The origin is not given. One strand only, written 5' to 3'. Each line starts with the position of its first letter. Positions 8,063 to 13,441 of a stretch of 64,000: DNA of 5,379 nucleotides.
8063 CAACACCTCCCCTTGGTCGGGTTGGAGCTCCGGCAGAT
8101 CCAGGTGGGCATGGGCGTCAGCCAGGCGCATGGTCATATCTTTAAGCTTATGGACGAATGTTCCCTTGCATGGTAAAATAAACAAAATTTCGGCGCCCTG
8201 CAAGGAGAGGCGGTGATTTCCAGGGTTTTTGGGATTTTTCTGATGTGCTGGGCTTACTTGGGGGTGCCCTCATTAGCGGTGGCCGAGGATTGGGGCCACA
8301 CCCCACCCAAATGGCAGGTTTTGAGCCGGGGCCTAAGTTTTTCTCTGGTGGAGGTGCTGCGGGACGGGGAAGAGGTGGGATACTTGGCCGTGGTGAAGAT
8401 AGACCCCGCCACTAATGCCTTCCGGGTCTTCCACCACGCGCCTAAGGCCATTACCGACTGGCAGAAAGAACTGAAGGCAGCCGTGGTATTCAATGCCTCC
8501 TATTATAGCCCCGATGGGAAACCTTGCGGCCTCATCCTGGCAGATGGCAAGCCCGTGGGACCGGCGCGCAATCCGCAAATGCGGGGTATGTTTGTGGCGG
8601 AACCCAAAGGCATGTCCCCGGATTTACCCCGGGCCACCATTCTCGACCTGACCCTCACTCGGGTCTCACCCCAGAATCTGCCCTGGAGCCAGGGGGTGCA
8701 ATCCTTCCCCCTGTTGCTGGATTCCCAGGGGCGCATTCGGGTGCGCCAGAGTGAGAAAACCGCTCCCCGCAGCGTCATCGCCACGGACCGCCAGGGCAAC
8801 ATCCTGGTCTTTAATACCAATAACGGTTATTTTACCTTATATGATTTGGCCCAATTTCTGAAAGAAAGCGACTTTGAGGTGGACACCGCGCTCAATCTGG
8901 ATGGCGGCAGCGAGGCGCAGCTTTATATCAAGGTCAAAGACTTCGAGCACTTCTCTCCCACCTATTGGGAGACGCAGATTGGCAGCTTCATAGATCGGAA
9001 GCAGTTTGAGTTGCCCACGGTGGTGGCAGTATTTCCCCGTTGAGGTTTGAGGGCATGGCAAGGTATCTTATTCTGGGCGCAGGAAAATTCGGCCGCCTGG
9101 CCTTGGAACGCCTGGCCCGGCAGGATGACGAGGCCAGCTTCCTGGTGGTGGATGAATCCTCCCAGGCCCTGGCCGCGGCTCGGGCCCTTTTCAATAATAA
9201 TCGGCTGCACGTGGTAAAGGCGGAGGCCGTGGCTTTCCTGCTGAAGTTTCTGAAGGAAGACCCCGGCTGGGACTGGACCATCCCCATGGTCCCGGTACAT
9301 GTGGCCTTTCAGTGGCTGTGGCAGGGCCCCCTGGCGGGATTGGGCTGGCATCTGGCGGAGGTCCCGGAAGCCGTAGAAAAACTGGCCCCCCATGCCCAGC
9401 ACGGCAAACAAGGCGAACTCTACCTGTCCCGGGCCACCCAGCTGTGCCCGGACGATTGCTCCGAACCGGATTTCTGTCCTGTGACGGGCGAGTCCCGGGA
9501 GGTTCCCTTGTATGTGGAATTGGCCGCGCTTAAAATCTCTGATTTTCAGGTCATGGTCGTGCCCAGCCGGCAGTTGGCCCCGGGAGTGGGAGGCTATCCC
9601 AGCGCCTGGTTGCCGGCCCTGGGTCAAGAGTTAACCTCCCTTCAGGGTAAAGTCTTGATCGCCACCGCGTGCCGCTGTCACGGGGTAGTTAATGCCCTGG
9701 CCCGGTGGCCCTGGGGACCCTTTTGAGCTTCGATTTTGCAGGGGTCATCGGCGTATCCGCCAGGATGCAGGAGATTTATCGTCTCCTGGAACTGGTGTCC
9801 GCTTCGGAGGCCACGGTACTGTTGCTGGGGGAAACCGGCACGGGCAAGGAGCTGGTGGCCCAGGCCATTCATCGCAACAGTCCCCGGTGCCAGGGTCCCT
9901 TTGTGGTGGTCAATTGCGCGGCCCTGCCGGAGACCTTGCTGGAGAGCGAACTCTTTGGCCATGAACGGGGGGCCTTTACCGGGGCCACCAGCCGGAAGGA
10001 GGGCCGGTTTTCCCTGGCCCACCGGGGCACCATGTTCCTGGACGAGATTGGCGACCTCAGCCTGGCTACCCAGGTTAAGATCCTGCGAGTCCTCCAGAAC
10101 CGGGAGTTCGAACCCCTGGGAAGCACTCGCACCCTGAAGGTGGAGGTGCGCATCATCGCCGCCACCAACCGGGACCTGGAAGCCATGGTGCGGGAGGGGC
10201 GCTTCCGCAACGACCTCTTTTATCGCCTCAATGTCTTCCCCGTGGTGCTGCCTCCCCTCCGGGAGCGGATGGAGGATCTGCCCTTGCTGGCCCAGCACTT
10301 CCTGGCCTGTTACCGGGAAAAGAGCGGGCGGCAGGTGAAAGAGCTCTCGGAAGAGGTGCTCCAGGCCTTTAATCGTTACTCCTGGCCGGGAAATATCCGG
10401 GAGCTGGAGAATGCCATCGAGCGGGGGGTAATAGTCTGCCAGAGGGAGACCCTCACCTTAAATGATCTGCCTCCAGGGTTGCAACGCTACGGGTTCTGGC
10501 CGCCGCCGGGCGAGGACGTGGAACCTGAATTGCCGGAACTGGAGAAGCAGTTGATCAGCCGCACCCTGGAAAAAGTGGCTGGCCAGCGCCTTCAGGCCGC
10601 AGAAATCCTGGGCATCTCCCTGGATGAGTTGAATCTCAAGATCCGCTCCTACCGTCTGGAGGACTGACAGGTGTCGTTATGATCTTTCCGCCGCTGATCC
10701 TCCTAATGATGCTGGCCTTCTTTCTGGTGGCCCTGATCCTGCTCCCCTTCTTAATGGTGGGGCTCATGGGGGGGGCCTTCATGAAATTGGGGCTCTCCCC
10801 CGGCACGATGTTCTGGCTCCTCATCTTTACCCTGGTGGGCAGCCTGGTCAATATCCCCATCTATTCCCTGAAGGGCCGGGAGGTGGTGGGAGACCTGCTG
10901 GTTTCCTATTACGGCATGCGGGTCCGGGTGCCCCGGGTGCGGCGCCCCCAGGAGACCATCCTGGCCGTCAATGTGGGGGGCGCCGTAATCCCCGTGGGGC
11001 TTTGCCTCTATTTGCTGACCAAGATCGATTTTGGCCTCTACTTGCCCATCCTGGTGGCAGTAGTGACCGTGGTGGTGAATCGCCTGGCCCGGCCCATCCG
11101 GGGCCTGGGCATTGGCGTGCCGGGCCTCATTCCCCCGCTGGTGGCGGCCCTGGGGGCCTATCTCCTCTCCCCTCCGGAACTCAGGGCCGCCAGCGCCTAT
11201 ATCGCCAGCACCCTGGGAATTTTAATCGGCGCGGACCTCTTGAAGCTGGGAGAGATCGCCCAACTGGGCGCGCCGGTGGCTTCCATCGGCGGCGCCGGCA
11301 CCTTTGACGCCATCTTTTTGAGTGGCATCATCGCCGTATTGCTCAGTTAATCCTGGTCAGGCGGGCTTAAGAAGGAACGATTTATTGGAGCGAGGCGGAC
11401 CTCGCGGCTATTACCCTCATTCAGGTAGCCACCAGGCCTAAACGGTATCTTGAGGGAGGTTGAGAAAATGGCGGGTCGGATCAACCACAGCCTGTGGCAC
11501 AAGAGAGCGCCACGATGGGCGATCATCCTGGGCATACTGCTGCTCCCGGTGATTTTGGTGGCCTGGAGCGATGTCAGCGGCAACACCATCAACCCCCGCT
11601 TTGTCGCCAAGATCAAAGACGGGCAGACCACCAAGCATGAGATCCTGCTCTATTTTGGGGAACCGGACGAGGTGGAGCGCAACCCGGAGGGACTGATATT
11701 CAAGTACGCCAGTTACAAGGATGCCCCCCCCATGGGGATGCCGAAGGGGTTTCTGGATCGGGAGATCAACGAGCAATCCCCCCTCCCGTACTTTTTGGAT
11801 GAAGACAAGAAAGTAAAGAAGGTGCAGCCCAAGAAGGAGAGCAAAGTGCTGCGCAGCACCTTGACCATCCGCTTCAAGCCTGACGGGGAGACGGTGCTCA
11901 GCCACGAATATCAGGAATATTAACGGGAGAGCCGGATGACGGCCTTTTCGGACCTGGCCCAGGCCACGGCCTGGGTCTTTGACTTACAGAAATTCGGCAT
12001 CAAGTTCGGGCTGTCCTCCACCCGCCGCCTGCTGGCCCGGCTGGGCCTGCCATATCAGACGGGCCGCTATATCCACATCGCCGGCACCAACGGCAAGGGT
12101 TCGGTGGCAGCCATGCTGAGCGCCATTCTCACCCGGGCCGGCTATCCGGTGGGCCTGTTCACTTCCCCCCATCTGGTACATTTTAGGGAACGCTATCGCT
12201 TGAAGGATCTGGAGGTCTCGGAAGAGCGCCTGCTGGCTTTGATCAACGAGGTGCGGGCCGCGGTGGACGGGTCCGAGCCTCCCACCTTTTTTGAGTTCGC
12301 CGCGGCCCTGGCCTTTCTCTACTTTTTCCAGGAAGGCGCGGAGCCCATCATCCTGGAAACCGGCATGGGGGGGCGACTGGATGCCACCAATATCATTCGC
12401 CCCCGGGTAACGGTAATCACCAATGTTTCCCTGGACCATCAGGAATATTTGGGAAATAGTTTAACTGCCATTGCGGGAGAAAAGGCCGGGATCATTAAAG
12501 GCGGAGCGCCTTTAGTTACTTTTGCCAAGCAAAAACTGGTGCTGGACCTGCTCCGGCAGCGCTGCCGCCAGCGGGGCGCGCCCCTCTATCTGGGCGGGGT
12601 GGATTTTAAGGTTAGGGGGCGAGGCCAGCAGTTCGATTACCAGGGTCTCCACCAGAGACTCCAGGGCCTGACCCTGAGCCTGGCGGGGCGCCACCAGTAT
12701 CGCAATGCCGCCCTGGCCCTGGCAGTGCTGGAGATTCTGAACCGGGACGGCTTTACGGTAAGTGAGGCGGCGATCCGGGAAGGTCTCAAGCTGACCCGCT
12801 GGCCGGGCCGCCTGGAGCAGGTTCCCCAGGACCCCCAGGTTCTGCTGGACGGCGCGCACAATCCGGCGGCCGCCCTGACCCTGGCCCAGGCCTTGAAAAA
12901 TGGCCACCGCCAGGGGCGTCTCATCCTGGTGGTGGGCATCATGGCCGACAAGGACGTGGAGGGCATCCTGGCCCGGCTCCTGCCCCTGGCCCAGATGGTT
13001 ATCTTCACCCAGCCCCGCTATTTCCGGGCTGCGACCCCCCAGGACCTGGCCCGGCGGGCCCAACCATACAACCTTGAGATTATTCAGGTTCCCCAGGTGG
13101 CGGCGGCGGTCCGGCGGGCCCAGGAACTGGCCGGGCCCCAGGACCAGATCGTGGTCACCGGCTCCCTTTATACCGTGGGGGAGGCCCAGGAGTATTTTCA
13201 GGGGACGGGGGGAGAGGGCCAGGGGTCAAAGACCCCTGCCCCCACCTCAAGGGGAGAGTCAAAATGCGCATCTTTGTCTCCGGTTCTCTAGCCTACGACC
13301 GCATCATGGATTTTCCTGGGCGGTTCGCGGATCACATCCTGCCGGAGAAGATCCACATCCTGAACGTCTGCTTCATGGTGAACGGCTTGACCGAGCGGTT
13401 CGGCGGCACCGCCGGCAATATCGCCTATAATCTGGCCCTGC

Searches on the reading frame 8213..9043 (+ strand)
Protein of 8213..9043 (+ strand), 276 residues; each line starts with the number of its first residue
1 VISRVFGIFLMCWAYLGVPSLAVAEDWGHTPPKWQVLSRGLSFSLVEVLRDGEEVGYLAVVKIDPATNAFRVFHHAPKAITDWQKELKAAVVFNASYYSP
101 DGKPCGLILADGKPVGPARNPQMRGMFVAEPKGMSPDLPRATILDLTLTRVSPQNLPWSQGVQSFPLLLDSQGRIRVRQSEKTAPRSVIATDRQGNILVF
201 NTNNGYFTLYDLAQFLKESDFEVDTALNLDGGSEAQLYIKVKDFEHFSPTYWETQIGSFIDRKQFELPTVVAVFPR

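Call 58: search_protein_families(library=pfam, proteins=[window:8213-9043:+], max_evalue=0.00001)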
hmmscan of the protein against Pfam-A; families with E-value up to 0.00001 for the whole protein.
window:8213-9043:+ (276 aa): 1 family
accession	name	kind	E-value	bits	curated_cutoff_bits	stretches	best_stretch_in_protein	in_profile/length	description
PF09992.14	NAGPA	-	1.9e-17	64.4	25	1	89-249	3-154/169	Phosphodiester glycosidase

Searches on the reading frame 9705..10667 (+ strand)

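Call 58: search_protein_families(library=pfam, proteins=[window:9705-10667:+], max_evalue=0.00001)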
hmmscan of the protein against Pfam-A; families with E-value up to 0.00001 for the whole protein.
window:9705-10667:+ (320 aa): 6 families
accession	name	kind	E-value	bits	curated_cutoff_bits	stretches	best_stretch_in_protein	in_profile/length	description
PF00158.32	Sigma54_activat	-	3.3e-72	242.1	20.2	1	15-180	2-167/168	Sigma-54 interaction domain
PF25601.1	AAA_lid_14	-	8.2e-27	93.3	27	1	186-260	1-75/87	AAA+ ATPase lid domain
PF14532.12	Sigma54_activ_2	-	1.6e-21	77.4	25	1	15-185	1-138/138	Sigma-54 interaction domain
PF07728.20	AAA_5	-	6.6e-08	33.1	22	1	38-156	2-123/139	AAA domain (dynein-related subfamily)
PF02954.25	HTH_8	-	2e-07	31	22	1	276-316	2-42/42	Bacterial regulatory protein, Fis family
PF01078.27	Mg_chelatase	-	2.2e-07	30.9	20.3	0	93-122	93-122/207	Magnesium chelatase, subunit ChlI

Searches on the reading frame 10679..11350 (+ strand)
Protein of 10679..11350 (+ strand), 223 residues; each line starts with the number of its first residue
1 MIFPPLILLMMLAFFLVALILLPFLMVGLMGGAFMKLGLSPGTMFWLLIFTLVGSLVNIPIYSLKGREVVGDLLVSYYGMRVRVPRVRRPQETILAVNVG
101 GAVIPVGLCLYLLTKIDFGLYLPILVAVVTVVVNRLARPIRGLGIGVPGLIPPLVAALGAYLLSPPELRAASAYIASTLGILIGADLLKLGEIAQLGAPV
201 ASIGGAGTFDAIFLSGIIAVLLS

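Call 58: search_protein_families(library=pfam, proteins=[window:10679-11350:+], max_evalue=0.00001)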
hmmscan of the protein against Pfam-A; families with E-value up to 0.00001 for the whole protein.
window:10679-11350:+ (223 aa): 1 family
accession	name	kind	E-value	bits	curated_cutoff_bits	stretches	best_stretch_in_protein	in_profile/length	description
PF07758.16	DUF1614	-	1.3e-53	181.9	23.9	1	52-222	1-171/171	Protein of unknown function (DUF1614)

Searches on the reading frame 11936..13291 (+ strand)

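Call 58: search_protein_families(library=pfam, proteins=[window:11936-13291:+], max_evalue=0.00001)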
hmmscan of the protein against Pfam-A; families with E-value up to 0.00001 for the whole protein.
window:11936-13291:+ (451 aa): 2 families
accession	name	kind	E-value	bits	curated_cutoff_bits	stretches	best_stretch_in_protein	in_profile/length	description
PF02875.26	Mur_ligase_C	-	5.9e-22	79.3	28.4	1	291-410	1-126/127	Mur ligase, glutamate ligase domain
PF08245.18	Mur_ligase_M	-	7.5e-13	49.3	24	1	48-264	1-199/200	Mur ligase middle domain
